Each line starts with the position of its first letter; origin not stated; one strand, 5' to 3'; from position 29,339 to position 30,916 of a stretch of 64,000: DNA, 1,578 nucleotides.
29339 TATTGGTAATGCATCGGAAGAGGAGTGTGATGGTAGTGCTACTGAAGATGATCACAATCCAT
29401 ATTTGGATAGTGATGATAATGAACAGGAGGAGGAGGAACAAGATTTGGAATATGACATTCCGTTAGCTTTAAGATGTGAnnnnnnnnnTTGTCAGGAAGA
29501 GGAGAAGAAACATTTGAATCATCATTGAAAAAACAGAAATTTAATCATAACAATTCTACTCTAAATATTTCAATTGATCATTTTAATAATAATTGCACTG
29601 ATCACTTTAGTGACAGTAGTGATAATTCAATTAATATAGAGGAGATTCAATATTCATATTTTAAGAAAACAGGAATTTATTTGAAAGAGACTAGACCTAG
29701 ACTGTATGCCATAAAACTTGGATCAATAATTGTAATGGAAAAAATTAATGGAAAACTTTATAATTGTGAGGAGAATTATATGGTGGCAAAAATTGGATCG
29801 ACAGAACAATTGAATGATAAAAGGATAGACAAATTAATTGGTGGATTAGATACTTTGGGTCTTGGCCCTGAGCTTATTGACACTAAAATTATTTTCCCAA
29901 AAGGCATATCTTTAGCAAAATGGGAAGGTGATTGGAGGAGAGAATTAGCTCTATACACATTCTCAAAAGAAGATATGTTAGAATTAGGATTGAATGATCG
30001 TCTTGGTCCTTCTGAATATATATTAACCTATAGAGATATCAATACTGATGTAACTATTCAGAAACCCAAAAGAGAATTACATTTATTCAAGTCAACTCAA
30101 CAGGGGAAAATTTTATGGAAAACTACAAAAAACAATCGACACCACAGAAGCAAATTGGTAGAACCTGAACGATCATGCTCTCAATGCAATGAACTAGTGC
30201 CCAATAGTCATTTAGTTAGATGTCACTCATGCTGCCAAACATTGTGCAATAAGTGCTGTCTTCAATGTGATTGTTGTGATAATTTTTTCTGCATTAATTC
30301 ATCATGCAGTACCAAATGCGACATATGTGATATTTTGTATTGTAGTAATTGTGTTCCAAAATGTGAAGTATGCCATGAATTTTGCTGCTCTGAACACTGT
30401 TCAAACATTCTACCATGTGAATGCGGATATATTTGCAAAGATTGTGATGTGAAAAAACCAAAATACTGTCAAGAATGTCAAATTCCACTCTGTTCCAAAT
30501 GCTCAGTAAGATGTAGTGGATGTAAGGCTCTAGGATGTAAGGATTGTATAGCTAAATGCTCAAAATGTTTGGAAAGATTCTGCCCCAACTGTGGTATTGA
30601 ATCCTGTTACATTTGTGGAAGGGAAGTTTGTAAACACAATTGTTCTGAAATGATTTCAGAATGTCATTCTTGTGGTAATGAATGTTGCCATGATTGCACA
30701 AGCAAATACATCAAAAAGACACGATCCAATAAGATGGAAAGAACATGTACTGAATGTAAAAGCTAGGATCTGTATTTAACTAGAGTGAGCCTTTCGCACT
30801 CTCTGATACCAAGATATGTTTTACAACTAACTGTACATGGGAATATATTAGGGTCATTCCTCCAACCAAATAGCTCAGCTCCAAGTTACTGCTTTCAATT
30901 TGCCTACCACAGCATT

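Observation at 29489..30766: Novel cysteine-rich protein: N-terminal globular domain plus ~17 consecutive CxxC motifs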

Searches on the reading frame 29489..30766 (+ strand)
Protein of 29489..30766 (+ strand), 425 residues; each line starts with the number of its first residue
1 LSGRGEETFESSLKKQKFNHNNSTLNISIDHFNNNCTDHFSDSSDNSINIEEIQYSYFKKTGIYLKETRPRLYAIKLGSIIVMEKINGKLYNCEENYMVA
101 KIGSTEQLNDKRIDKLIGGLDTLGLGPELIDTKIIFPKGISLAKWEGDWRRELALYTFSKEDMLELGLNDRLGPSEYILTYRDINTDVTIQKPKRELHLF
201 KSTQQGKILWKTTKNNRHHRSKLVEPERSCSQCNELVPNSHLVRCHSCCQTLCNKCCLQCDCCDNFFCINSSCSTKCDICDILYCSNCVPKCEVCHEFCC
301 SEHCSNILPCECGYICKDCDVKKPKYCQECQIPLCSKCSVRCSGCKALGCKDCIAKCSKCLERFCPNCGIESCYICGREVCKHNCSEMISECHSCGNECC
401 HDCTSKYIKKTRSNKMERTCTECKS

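Call 4: search_protein_families(library=pfam, proteins=[window:29489-30766:+], max_evalue=1)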
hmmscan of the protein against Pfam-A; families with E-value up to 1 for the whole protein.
window:29489-30766:+ (425 aa): 0 families

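Call 5: find_homologous_proteins(query=window:29489-30766:+, max_evalue=0.001)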
Query window:29489-30766:+ (425 aa): 1 proteins with E <= 0.001 among 1158 candidates.
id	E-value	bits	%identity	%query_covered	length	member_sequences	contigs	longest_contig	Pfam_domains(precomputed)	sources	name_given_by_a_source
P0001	3.8e-234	795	100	81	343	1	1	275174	-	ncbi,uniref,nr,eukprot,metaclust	ncbi:predicted protein [Naegleria gruberi]|uniref:Predicted protein n=1 Tax=Naegleria gruberi TaxID=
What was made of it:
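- Tried and rejected: The word-indexed search found only the protein itself (call 5).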

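Call 6: search_solved_structures(query=window:29489-30766:+, max_evalue=10, show_alignments=2)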
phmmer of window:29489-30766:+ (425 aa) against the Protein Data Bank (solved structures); distinct sequences matched with E-value up to 10: 1.
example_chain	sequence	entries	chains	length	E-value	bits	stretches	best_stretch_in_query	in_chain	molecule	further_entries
1hyi_A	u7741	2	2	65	0.8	11.3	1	368-423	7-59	ENDOSOME-ASSOCIATED PROTEIN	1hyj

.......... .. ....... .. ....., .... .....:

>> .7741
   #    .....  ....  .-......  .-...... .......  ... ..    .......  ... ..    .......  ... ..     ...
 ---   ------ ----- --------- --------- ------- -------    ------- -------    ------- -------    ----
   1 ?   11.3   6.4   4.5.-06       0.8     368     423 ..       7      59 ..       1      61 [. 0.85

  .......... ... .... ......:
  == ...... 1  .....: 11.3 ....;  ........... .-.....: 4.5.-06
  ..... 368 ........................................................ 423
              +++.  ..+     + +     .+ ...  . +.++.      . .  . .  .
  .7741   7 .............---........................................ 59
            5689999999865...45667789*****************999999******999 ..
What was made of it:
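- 30605..30757 (+): C-terminal module (aa 373-423) with FYVE/RING-type cross-brace spacing. It lacks the FYVE phosphoinositide-binding motifs. The only PDB hit for the whole protein is the EEA1 FYVE domain 1hyi, E 0.8, aligning aa 368-423 (call 6).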

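Call 13: search_protein_representatives(protein=window:29489-30766:+)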
Query: 425 residues. Proteins with E-value up to 0.001 (for the whole library): 6; up to 1e-10: 2; up to 1e-30: 1. The best 6 are listed.
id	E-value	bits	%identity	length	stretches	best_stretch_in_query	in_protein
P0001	1.2e-234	795.3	100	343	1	83-425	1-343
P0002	7.2e-11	57.7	31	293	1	59-316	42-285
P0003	3.8e-06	42.1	34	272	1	59-178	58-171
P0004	1.6e-05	40.1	65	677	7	91-107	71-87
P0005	1.3e-04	37.1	38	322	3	276-368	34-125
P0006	7.8e-04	34.5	42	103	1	303-385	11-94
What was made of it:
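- Restricted distribution: the exhaustive HMMER scan found only Naegleria relatives with this architecture (call 13).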

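Call 15: list_cluster_members(proteins=[P0002, P0003, P0004, P0005, P0006, P0001])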
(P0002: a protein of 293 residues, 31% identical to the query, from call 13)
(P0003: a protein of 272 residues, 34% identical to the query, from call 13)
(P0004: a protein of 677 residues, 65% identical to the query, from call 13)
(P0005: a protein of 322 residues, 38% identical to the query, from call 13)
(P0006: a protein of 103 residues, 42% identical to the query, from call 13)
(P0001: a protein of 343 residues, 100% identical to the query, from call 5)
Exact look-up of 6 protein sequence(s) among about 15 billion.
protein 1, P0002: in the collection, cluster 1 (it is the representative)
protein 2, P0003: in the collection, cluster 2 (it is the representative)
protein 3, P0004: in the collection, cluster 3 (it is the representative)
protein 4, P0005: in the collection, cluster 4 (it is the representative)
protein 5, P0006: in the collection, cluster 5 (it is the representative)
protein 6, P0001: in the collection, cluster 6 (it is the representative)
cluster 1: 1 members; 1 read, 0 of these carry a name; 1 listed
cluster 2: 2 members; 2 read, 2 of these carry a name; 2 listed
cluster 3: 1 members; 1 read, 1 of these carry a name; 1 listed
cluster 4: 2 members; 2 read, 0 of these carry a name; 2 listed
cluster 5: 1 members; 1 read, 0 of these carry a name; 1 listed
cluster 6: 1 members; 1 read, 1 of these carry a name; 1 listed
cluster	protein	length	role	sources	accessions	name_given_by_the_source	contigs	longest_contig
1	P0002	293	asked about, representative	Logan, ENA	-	-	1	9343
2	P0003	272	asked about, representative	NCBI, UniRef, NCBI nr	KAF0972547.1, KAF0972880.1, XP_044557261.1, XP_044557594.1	hypothetical protein FDP41_009129 [Naegleria fowleri] | Uncharacterized protein n=1 Tax=Naegleria fowleri TaxID=5763 RepID=A0A6A5B300_NAEFO | uncharacterized protein FDP41_009152 [Naegleria fowleri]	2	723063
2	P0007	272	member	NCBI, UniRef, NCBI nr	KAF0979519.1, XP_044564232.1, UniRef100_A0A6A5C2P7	hypothetical protein FDP41_001436 [Naegleria fowleri] | Uncharacterized protein n=1 Tax=Naegleria fowleri TaxID=5763 RepID=A0A6A5C2P7_NAEFO | uncharacterized protein FDP41_001436 [Naegleria fowleri]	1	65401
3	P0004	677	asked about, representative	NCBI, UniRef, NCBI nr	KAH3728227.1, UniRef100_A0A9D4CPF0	hypothetical protein DPMN_054178 [Dreissena polymorpha] | Uncharacterized protein n=1 Tax=Dreissena polymorpha TaxID=45954 RepID=A0A9D4CPF0_DREPO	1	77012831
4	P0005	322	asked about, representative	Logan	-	-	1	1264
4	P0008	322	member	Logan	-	-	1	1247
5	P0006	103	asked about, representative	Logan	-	-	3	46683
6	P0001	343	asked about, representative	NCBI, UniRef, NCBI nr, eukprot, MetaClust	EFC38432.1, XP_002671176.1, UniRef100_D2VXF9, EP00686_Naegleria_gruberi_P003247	predicted protein [Naegleria gruberi] | Predicted protein n=1 Tax=Naegleria gruberi TaxID=5762 RepID=D2VXF9_NAEGR | uncharacterized protein NAEGRDRAFT_73733 [Naegleria gruberi]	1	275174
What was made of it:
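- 29735..29737 (+): ATG used as the start in the database model (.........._73733, 343 aa). It is probably not the true start. P0001 begins at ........, which is ORF residue 83 (calls 5, 13, 15).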

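Call 16: find_homologous_proteins(query=P0002, max_evalue=0.01)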
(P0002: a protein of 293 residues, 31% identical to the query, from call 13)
Query P0002 (293 aa): 2 proteins with E <= 0.01 among 329 candidates.
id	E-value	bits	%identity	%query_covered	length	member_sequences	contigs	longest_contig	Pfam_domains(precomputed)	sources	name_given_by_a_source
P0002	4.1e-201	685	100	100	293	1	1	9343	-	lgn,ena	-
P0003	1.3e-93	332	89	60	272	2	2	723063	-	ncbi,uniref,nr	ncbi:hypothetical protein FDP41_009129 [Naegleria fowleri]|uniref:Uncharacterized protein n=1 Tax=Na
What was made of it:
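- Tried and rejected: The search seeded with the N. fowleri homologue found only N. fowleri (call 16).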

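Call 17: find_encoding_contigs(protein=P0002, flank=5000, max_places=6)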
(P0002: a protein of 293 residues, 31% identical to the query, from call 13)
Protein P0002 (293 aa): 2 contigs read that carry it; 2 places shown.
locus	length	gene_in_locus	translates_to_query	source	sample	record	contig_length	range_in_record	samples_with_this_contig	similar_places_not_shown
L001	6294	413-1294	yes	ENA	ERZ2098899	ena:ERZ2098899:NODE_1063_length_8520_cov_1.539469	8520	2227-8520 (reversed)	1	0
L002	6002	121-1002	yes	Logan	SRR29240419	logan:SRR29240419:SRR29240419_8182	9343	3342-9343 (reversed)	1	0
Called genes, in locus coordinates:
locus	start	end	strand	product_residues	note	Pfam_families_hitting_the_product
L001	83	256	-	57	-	-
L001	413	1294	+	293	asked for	-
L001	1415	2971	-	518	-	PF06974:WS_DGAT_C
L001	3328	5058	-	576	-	PF00069:Pkinase, PF07714:PK_Tyr_Ser-Thr, PF00612:IQ (weak)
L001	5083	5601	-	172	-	-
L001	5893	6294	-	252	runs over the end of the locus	-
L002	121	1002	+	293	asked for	-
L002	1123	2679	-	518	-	PF06974:WS_DGAT_C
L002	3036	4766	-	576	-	PF00069:Pkinase, PF07714:PK_Tyr_Ser-Thr, PF00612:IQ (weak)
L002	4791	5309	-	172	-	-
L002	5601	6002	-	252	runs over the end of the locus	-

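Call 18: find_encoding_contigs(protein=P0003, flank=6000, max_places=6)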
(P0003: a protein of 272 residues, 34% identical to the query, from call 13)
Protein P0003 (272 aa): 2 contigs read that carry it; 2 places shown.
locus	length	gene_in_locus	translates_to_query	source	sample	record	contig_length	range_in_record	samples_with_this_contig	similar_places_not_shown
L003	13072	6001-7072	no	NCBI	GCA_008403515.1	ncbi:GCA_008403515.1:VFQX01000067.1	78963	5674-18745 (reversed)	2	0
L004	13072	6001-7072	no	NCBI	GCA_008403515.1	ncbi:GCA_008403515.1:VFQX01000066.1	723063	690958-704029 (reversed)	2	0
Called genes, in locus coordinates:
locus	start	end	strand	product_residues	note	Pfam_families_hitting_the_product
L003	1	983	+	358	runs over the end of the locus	PF02338:OTU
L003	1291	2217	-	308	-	PF00153:Mito_carr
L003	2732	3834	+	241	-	PF00620:RhoGAP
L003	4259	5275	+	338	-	PF10340:Say1_Mug180 (weak), PF07859:Abhydrolase_3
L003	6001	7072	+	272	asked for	-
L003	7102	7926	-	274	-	PF06974:WS_DGAT_C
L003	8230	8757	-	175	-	-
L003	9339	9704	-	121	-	PF00069:Pkinase, PF07714:PK_Tyr_Ser-Thr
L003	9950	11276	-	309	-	PF00069:Pkinase (weak)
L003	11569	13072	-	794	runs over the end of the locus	PF00106:adh_short, PF13561:adh_short_C2 (faint)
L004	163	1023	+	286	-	PF02338:OTU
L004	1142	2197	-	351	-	PF00153:Mito_carr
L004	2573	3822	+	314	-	PF00620:RhoGAP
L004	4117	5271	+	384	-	PF10340:Say1_Mug180 (faint), PF07859:Abhydrolase_3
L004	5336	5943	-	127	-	-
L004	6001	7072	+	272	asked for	-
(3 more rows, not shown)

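Call 23: search_protein_families(library=pfam, proteins=[P0005, P0006], max_evalue=10)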
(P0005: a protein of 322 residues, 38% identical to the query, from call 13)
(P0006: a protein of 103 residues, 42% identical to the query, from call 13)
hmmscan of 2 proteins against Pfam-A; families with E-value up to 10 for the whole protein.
P0005 (322 aa): 2 families
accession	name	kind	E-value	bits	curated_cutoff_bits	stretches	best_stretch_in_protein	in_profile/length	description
PF05458.17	Siva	-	0.001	19.2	26.2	2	238-282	110-152/173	Cd27 binding protein (Siva)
PF05810.19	NinF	-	0.013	15.9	27.5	1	240-258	2-20/25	NinF protein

P0006 (103 aa): 4 families
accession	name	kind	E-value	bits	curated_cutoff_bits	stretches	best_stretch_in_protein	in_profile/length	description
PF02318.22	FYVE_2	-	0.032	14.9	27.2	2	11-63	53-101/118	FYVE-type zinc finger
PF21272.3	FYVE_CARP1-2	-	2.9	8.5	27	2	66-91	16-38/42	E3 ubiquitin-protein ligase CARP1/2, FYVE/PHD zinc finger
PF01485.27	IBR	-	4.6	7.8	24.3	0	49-87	19-65/65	IBR domain, a half RING-finger domain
PF22191.2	IBR_1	-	8.5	6.8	27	1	11-22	20-31/47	IBR domain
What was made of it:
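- On FYVE zinc finger (PF01363): The PDB hit has E 0.8 and there is no Pfam hit (calls 4, 6, 23).
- On RING finger (C3HC4 / C4C4): There is no Pfam hit (calls 4, 23).
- On Metallothionein: No family hit was found (calls 4, 23).
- No metallothionein family hit was found (calls 4, 23).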

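Call 59: search_protein_families(library=ncbifam, proteins=[window:29489-30763:+, P0002], max_evalue=10)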
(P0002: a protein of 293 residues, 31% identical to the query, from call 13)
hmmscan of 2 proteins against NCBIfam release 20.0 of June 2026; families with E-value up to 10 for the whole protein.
window:29489-30763:+ (425 aa): 0 families

P0002 (293 aa): 0 families

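Call 60: search_protein_families(library=padloc, proteins=[window:29489-30763:+, P0002], max_evalue=10)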
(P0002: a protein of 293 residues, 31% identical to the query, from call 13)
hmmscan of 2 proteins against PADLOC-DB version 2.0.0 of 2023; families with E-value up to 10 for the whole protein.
window:29489-30763:+ (425 aa): 0 families

P0002 (293 aa): 0 families

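Call 86: find_encoding_contigs(protein=P0001, flank=4000, max_places=4)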
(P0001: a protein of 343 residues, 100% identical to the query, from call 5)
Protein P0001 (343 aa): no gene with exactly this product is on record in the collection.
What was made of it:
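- Tried and rejected: An exact look-up of P0001 is not on record (call 86).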
